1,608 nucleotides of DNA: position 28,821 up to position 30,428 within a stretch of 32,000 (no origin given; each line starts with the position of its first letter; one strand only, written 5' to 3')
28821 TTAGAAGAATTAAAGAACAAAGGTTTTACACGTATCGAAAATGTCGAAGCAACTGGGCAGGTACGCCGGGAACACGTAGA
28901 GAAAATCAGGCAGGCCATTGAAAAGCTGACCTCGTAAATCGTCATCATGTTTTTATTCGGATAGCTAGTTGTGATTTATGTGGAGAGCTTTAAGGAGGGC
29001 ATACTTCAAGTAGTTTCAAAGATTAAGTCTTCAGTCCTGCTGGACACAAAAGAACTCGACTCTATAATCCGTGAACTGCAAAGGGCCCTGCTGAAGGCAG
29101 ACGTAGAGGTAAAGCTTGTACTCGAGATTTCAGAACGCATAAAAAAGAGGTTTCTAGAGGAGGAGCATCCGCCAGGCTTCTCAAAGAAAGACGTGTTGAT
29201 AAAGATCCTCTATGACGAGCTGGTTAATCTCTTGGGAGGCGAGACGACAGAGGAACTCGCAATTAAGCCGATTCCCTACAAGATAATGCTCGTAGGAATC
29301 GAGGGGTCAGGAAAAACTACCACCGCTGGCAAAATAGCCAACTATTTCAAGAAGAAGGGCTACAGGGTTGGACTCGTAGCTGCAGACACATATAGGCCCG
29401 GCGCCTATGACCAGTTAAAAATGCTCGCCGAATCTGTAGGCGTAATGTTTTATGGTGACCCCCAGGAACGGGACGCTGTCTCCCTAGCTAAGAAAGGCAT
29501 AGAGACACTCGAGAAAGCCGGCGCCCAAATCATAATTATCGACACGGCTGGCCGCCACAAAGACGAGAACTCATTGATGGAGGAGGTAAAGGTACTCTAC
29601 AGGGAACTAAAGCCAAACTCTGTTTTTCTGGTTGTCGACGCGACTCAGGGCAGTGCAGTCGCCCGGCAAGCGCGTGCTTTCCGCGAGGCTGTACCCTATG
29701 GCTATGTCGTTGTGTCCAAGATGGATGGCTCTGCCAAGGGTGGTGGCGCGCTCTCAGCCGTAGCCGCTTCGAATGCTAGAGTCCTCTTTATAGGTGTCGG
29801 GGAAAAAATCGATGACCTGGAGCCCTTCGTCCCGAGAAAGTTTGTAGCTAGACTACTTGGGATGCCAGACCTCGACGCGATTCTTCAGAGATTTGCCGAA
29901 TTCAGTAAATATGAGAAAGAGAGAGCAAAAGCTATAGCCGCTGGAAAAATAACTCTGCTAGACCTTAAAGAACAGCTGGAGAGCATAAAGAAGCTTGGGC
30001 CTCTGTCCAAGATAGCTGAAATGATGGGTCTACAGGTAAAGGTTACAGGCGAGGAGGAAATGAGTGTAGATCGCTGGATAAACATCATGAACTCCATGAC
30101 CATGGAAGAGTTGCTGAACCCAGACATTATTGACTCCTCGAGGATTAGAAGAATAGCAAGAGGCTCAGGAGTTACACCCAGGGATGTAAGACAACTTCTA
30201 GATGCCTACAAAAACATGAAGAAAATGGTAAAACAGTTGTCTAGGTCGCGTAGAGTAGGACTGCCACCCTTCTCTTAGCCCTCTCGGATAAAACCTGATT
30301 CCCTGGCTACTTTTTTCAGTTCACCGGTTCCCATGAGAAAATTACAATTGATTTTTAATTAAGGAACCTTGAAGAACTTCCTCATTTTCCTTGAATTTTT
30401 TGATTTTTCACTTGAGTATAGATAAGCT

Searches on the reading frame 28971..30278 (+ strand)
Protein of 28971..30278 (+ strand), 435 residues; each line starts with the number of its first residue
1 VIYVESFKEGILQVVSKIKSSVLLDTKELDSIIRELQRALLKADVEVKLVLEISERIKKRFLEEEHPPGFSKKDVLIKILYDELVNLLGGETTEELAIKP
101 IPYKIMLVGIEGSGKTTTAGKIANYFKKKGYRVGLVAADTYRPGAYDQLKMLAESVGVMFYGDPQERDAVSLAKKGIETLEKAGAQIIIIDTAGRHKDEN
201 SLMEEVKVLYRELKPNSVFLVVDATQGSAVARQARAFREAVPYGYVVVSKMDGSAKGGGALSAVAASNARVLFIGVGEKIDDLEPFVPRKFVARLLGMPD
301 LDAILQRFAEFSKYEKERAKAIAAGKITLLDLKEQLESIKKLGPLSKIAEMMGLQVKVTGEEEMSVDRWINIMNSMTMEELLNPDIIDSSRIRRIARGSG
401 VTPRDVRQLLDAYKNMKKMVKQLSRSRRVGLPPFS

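Call 19: search_protein_families(library=ncbifam, proteins=[window:28971-30278:+], max_evalue=0.01)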
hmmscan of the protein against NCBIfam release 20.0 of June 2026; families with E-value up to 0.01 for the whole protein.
window:28971-30278:+ (435 aa): 24 families
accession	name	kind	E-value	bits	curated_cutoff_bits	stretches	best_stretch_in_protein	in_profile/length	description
TIGR01425.1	SRP54_euk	equivalog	2.3e-118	395.8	576.25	1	11-419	9-428/428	signal recognition particle protein SRP54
TIGR00959.1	ffh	equivalog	1.7e-109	366.5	473.2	1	5-422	2-428/428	signal recognition particle protein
TIGR00064.1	ftsY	equivalog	1.4e-64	218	260.7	1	29-296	3-279/279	signal recognition particle-docking protein FtsY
TIGR03499.1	FlhF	equivalog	3.9e-19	69.7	174.15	1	13-194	126-286/286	flagellar biosynthesis GTPase FlhF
NF009367.0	PRK12724.1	equivalog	7.9e-19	67.8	718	1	7-280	131-398/433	flagellar biosynthesis regulator FlhF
NF005230.0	PRK06731.1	equivalog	4.8e-14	52.2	553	1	29-279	22-260/281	flagellar biosynthesis regulator FlhF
NF011312.0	PRK14723.1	equivalog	2.4e-13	49.5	951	1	106-299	189-382/768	flagellar biosynthesis regulator FlhF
NF011310.0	PRK14721.1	equivalog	4.4e-13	49.2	725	1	59-283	151-369/423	flagellar biosynthesis regulator FlhF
NF009368.0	PRK12726.1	equivalog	1.4e-09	37.6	832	1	105-282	209-383/407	flagellar biosynthesis regulator FlhF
NF009366.0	PRK12723.1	equivalog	2.1e-09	37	585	1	11-279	88-350/388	flagellar biosynthesis regulator FlhF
NF011311.0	PRK14722.1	equivalog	2.1e-08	33.6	777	1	106-290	141-330/374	flagellar biosynthesis regulator FlhF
NF041546.1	ParA_partition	equivalog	5.6e-05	22.8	180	1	112-200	10-92/203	ParA family partition ATPase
NF011056.0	PRK14489.1-1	equivalog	0.0002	20.6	379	1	50-142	153-243/363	bifunctional molybdenum cofactor guanylyltransferase MobA/molybdopterin-guanine dinucleotide biosynthesis adaptor protein MobB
TIGR00750.1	lao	equivalog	0.00022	20.4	240.75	1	105-206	37-148/300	methylmalonyl Co-A mutase-associated GTPase MeaB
TIGR00176.1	mobB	equivalog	0.00043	20.3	76.2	1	106-136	3-33/155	molybdopterin-guanine dinucleotide biosynthesis protein B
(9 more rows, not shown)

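Call 60: find_encoding_contigs(protein=window:28971-30278:+, flank=10000, max_places=4)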
Protein window:28971-30278:+ (435 aa): 13 contigs read that carry it; 4 places shown.
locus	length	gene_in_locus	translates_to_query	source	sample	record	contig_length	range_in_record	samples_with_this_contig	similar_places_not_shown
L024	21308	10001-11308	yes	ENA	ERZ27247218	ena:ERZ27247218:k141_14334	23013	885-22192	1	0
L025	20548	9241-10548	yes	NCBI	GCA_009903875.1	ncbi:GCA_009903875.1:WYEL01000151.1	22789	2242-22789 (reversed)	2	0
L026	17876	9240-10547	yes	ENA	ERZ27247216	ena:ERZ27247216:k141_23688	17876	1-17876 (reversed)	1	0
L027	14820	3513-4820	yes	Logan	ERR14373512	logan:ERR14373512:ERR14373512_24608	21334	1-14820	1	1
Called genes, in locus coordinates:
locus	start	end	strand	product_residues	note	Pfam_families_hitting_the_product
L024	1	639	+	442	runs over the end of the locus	-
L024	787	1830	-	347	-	PF05167:DUF711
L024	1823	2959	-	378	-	-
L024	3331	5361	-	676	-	PF00437:T2SSE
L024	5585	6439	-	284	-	PF03602:Cons_hypoth95 (weak), PF05175:MTS (weak), PF08241:Methyltransf_11 (weak), PF13649:Methyltransf_25 (weak), PF13847:Methyltransf_31, PF05430:Methyltransf_30 (weak)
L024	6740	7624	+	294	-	PF00491:Arginase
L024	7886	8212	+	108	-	PF01253:SUI1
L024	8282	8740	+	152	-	PF00011:HSP20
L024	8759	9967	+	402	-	PF00753:Lactamase_B, PF19583:ODP, PF00258:Flavodoxin_1 (faint)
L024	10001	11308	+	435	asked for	PF02881:SRP54_N, PF13604:AAA_30 (faint), PF00448:SRP54, PF02978:SRP_SPB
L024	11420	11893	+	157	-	PF05239:PRC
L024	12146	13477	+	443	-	PF01751:Toprim, PF13155:Toprim_2 (weak), PF13662:Toprim_4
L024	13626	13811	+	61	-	PF01246:Ribosomal_L24e, PF06467:zf-FCS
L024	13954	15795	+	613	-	PF00009:GTP_EFTU, PF01926:MMR_HSR1, PF03029:ATP_bind_1 (faint), PF03144:GTP_EFTU_D2, PF11987:IF-2, PF14578:GTP_EFTU_D4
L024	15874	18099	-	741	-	PF04851:ResIII, PF00270:DEAD, PF22527:DEXQc_Suv3 (weak), PF00271:Helicase_C, PF21280:Helicase_dom4_arc, PF14520:HHH_5, PF25453:DUF7898 (weak)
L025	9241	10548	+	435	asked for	PF02881:SRP54_N, PF13604:AAA_30 (faint), PF00448:SRP54, PF02978:SRP_SPB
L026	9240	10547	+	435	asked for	PF02881:SRP54_N, PF13604:AAA_30 (faint), PF00448:SRP54, PF02978:SRP_SPB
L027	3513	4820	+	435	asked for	PF02881:SRP54_N, PF13604:AAA_30 (faint), PF00448:SRP54, PF02978:SRP_SPB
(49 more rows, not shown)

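Call 91: list_cluster_members(proteins=[window:28971-30278:+, P0033])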
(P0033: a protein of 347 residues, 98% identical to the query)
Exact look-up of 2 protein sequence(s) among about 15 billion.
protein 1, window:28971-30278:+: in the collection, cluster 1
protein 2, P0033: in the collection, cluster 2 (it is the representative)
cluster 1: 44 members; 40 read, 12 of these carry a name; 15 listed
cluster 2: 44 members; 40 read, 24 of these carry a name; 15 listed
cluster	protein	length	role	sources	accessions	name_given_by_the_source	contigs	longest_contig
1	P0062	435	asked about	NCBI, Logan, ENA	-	-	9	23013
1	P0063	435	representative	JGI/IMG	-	-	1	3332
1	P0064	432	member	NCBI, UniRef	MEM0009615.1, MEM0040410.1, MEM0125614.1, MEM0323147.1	MAG: signal recognition particle receptor subunit alpha [Thermofilum sp.] | signal recognition particle receptor subunit alpha n=1 Tax=Thermofilum sp. TaxID=1961369 ...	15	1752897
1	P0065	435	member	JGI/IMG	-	-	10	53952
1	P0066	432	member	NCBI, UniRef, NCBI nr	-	-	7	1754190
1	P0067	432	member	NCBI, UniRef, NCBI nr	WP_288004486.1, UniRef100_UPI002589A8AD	signal recognition particle receptor subunit alpha [Thermofilum sp.] | signal recognition particle receptor subunit alpha n=1 Tax=Thermofilum sp. TaxID=1961369 ...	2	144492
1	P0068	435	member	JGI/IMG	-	signal recognition particle subunit SRP54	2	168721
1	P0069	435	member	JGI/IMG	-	signal recognition particle subunit SRP54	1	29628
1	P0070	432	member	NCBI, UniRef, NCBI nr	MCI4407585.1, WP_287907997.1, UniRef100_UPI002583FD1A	MAG: signal recognition particle protein [Thermofilum sp.] | signal recognition particle receptor subunit alpha n=1 Tax=Thermofilum sp. TaxID=1961369 ... | signal recognition particle receptor subunit alpha [Thermofilum sp.]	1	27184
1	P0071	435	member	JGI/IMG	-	signal recognition particle subunit SRP54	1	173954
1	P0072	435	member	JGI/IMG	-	signal recognition particle subunit SRP54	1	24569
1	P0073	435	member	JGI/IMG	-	signal recognition particle subunit SRP54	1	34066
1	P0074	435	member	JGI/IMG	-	signal recognition particle subunit SRP54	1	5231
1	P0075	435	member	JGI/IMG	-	signal recognition particle subunit SRP54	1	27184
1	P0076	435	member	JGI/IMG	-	signal recognition particle subunit SRP54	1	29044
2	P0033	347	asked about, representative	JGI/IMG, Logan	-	hypothetical protein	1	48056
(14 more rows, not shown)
